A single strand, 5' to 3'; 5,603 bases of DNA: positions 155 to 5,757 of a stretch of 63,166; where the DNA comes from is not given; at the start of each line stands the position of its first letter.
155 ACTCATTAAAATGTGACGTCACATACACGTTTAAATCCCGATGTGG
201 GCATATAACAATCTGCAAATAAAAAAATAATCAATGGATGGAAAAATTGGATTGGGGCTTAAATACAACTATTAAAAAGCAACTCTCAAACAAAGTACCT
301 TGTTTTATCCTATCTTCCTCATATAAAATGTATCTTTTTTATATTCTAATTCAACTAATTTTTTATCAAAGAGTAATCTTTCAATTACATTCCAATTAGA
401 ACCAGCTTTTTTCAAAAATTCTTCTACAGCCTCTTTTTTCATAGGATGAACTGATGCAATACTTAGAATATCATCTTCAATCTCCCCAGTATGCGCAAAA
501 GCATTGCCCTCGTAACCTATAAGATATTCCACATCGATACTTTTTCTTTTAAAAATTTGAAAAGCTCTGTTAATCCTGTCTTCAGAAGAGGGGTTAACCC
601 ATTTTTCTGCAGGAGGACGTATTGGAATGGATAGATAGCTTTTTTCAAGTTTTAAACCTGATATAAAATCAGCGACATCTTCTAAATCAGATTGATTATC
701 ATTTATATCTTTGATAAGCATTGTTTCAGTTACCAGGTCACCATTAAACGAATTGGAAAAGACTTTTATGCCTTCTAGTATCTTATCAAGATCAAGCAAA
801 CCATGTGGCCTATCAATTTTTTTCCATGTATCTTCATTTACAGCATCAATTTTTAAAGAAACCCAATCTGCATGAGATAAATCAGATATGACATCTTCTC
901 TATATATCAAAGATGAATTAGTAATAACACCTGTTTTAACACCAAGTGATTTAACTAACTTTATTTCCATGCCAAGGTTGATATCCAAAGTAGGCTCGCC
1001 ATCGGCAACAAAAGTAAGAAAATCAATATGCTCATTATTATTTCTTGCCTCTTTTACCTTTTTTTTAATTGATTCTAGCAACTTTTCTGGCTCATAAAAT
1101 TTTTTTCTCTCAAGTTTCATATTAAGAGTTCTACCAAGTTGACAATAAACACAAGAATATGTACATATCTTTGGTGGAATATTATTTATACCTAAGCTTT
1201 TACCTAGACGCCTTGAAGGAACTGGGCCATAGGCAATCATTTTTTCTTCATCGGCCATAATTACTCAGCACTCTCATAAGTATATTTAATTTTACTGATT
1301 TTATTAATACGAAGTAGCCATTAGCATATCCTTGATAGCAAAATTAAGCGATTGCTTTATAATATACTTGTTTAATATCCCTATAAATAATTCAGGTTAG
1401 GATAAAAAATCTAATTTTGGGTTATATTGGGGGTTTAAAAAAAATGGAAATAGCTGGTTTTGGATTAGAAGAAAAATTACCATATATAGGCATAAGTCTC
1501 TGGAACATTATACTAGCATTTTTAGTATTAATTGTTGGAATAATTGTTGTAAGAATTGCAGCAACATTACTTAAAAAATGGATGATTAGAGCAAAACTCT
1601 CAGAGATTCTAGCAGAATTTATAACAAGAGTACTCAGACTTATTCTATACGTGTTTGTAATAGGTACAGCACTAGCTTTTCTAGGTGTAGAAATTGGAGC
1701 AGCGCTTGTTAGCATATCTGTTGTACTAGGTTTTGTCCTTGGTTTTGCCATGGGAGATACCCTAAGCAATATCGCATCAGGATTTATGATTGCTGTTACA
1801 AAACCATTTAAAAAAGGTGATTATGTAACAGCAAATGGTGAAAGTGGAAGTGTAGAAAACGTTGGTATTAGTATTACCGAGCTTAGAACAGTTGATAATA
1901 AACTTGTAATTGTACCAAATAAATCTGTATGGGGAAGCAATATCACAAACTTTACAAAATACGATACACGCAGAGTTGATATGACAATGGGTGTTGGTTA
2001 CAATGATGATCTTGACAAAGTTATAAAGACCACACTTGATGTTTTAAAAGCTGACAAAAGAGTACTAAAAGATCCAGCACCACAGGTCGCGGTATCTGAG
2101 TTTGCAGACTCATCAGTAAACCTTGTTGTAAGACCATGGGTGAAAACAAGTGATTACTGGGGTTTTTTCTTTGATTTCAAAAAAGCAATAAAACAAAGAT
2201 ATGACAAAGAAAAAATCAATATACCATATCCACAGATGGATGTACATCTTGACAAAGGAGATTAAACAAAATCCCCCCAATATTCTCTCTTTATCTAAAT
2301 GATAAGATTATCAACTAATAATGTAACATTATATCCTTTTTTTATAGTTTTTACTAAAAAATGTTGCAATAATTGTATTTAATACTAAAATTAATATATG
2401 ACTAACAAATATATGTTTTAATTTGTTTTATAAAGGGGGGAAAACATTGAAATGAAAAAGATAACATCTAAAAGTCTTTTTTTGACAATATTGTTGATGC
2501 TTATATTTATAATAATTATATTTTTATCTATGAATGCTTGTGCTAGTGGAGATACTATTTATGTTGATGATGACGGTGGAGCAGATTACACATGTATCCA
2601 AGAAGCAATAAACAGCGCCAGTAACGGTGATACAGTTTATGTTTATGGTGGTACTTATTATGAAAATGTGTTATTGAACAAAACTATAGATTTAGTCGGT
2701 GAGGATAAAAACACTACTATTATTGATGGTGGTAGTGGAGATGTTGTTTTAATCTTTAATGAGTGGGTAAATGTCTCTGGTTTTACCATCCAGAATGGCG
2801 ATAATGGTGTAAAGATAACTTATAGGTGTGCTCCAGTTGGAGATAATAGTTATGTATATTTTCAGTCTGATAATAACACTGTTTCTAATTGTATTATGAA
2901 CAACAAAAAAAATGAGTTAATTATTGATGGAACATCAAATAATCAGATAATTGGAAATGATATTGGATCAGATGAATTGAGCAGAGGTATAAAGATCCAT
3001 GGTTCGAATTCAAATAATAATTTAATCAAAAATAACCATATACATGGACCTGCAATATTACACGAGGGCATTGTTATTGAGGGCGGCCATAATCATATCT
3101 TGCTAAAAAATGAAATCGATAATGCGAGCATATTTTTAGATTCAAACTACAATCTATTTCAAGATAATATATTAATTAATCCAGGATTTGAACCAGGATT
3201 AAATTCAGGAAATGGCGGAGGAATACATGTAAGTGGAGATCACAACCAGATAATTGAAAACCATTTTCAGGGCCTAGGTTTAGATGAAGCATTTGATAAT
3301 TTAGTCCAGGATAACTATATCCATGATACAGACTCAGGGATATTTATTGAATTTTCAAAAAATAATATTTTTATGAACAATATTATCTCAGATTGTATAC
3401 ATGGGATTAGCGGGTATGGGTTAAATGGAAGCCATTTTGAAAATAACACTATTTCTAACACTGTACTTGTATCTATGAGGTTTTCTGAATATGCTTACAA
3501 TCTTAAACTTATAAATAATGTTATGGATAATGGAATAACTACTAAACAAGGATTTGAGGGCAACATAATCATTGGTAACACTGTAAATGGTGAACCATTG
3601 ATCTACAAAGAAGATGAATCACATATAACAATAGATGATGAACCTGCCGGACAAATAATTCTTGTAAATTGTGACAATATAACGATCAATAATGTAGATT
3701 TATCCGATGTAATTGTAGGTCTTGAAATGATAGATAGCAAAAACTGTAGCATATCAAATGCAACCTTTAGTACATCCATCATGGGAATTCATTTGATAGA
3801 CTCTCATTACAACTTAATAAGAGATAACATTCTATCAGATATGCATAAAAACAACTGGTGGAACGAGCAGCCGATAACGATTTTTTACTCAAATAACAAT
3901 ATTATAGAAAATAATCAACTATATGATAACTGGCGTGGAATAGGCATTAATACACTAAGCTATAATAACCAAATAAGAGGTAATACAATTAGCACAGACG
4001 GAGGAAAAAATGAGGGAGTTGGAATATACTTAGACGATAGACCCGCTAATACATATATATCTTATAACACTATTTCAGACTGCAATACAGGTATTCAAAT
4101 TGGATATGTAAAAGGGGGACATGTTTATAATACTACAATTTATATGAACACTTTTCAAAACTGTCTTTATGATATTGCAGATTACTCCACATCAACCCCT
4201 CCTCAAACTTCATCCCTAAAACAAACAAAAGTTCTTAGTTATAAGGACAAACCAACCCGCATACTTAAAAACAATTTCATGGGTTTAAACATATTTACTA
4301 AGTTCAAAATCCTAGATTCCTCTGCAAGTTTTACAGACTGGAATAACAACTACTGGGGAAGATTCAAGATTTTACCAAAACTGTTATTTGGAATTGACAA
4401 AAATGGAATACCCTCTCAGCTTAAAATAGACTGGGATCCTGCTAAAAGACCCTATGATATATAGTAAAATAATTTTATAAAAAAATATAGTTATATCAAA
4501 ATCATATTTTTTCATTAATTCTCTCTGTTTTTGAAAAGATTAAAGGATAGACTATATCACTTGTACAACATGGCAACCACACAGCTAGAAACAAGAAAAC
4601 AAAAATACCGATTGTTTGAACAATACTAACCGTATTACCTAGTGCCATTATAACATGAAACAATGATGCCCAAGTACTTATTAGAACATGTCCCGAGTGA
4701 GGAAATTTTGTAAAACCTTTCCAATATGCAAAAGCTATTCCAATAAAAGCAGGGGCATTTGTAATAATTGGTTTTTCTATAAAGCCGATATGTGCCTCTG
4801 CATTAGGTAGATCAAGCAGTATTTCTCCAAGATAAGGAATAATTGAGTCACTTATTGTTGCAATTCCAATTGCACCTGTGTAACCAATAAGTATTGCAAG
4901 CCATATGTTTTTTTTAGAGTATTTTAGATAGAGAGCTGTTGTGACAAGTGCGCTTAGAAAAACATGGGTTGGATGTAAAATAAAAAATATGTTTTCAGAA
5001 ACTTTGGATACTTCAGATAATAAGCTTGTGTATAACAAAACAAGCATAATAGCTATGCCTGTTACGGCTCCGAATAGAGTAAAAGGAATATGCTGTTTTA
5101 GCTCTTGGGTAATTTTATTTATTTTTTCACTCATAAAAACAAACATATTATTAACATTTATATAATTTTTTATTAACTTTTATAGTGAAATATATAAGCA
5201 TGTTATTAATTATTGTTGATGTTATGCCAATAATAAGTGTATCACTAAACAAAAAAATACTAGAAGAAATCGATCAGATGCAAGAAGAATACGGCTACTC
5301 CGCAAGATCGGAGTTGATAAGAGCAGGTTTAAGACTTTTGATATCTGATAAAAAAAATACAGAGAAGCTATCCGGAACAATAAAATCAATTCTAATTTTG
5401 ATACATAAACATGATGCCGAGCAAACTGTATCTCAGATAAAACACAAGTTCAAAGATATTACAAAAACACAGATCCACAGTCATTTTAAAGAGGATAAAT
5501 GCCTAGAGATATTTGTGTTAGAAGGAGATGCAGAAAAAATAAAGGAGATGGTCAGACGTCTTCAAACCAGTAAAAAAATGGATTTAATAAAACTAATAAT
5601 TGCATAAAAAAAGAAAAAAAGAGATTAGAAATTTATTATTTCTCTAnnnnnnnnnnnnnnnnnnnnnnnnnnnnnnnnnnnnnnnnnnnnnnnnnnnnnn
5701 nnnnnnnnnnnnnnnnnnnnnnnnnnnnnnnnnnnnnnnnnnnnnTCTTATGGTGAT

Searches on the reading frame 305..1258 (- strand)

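Call 18: search_protein_families(library=pfam, proteins=[window:305-1258:-], max_evalue=0.001)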
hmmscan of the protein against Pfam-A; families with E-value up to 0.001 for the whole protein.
window:305-1258:- (317 aa): 2 families
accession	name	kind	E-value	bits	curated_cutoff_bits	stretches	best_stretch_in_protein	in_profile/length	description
PF04055.27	Radical_SAM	-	1.2e-18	68.3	29.5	1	28-198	3-165/166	Radical SAM superfamily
PF20758.2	2B_soluble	-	1.6e-05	25.3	27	1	102-200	43-138/142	2B protein soluble domain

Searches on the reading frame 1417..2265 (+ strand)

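Call 18: search_protein_families(library=pfam, proteins=[window:1417-2265:+], max_evalue=0.001)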
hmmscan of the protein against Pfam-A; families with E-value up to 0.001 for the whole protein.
window:1417-2265:+ (282 aa): 2 families
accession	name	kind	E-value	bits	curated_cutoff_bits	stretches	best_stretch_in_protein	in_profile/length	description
PF00924.24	MS_channel_2nd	-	3.2e-21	75.7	20.2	1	114-181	1-68/68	Mechanosensitive ion channel, beta-domain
PF21082.3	MS_channel_3rd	-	1.9e-16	60.7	21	1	187-269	1-88/88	Mechanosensitive ion channel MscS, C-terminal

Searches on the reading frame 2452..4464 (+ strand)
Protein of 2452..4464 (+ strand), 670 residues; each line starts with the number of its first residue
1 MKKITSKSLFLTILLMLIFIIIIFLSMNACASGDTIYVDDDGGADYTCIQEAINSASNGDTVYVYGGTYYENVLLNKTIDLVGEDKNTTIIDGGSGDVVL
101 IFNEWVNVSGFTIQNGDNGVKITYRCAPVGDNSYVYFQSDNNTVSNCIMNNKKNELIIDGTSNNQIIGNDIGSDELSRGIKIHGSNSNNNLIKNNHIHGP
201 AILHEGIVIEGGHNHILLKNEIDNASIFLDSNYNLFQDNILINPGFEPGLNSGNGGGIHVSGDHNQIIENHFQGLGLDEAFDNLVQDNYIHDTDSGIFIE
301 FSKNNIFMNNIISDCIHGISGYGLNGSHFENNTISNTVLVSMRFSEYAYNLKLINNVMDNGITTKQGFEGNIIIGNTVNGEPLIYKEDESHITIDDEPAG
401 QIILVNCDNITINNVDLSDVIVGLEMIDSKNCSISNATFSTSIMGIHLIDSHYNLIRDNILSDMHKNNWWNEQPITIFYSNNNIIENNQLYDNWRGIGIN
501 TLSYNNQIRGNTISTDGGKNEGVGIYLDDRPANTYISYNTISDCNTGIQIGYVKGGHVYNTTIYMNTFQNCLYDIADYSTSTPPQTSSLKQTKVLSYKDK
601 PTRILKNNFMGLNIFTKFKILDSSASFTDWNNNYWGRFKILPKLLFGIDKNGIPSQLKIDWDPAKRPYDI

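Call 7: search_protein_families(library=pfam, proteins=[window:2452-4464:+], max_evalue=0.01)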
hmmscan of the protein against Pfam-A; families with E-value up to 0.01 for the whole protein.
window:2452-4464:+ (670 aa): 2 families
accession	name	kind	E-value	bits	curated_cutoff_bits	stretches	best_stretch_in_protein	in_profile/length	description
PF13229.12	Beta_helix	-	6.8e-27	94.5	25.9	4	402-567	3-157/158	Right handed beta helix region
PF05048.19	NosD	-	1.6e-26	93.5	23.6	2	401-570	18-172/212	Periplasmic copper-binding protein (NosD)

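Call 8: search_protein_families(library=ncbifam, proteins=[window:2452-4464:+], max_evalue=0.1)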
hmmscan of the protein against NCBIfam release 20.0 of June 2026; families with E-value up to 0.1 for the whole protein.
window:2452-4464:+ (670 aa): 2 families
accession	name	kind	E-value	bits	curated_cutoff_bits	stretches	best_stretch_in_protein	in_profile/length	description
TIGR04247.1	NosD_copper_fam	subfamily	2.4e-26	92.2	300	3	49-344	1-293/377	nitrous oxide reductase family maturation protein NosD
TIGR03804.1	para_beta_helix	repeat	6.9e-12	44.9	19.45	5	274-315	1-42/44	parallel beta-helix repeat protein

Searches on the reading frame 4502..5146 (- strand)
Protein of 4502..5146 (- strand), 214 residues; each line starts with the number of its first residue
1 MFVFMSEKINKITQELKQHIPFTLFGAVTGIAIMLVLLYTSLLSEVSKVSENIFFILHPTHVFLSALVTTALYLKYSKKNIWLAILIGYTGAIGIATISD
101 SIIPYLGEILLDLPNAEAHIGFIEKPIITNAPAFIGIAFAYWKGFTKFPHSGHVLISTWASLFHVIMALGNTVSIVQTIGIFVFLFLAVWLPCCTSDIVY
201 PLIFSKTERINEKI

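Call 7: search_protein_families(library=pfam, proteins=[window:4502-5146:-], max_evalue=0.01)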
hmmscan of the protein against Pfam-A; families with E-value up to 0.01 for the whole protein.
window:4502-5146:- (214 aa): 0 families

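Call 8: search_protein_families(library=ncbifam, proteins=[window:4502-5146:-], max_evalue=0.1)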
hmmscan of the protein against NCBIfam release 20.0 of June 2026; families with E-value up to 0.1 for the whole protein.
window:4502-5146:- (214 aa): 1 family
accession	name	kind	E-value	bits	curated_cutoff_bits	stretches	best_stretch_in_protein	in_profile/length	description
NF033827.1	CDF_efflux_DmeF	equivalog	0.033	13.6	250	1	63-118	190-245/309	CDF family Co(II)/Ni(II) efflux transporter DmeF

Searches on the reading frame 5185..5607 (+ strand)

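Call 7: search_protein_families(library=pfam, proteins=[window:5185-5607:+], max_evalue=0.01)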
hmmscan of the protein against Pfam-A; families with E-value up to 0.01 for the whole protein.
window:5185-5607:+ (140 aa): 3 families
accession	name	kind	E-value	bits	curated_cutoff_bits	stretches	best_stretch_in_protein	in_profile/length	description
PF08753.17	NikR_C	-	2.7e-15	56.8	22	1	74-139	11-76/77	NikR C terminal nickel binding domain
PF01402.27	RHH_1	-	4.5e-06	26.9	20.5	1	17-52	2-36/39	Ribbon-helix-helix protein, copG family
PF17723.7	RHH_8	-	0.0059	17.1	25.4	0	18-88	7-76/119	Ribbon-Helix-Helix transcriptional regulator family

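Call 8: search_protein_families(library=ncbifam, proteins=[window:5185-5607:+], max_evalue=0.1)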
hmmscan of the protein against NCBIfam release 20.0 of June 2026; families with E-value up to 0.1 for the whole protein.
window:5185-5607:+ (140 aa): 11 families
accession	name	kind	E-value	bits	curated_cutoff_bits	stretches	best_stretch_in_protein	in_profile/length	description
NF002169.0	PRK01002.1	subfamily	1.8e-24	86.3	111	1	14-138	4-131/141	nickel responsive regulator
NF002815.0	PRK02967.1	equivalog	1.1e-20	74.1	83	1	16-131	3-121/139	nickel-responsive transcriptional regulator NikR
TIGR02793.1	nikR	equivalog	2.2e-18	66.8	175.45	1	17-132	3-120/129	nickel-responsive transcriptional regulator NikR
NF003381.0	PRK04460.1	equivalog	5.2e-18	65.5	105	1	17-137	7-129/139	nickel-responsive transcriptional regulator NikR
NF001884.0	PRK00630.1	subfamily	2.9e-15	56.6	119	1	17-138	13-139/148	nickel responsive regulator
NF058555.1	TransRegCdrSHalo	equivalog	5.5e-05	23.1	100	1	22-61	9-48/61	transcriptional regulator CdrS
TIGR02606.1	antidote_CC2985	hypoth_equivalog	0.00015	21.8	46.2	1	17-66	2-51/70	type II toxin-antitoxin system ParD family antitoxin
NF053762.1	aCcr1_fam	equivalog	0.024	14.5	60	1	16-52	2-37/38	aCcr1 family cell cycle regulator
NF005751.0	PRK07575.1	equivalog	0.028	12.9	529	1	51-107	156-210/440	dihydroorotase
NF052452.1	VC1380_fam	equivalog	0.056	13.6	100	0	28-80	52-105/112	VC1380 family protein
NF052530.1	Heli_ShapePgp3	exception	0.081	12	300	1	41-118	18-97/270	peptidoglycan metallopeptidase Pgp3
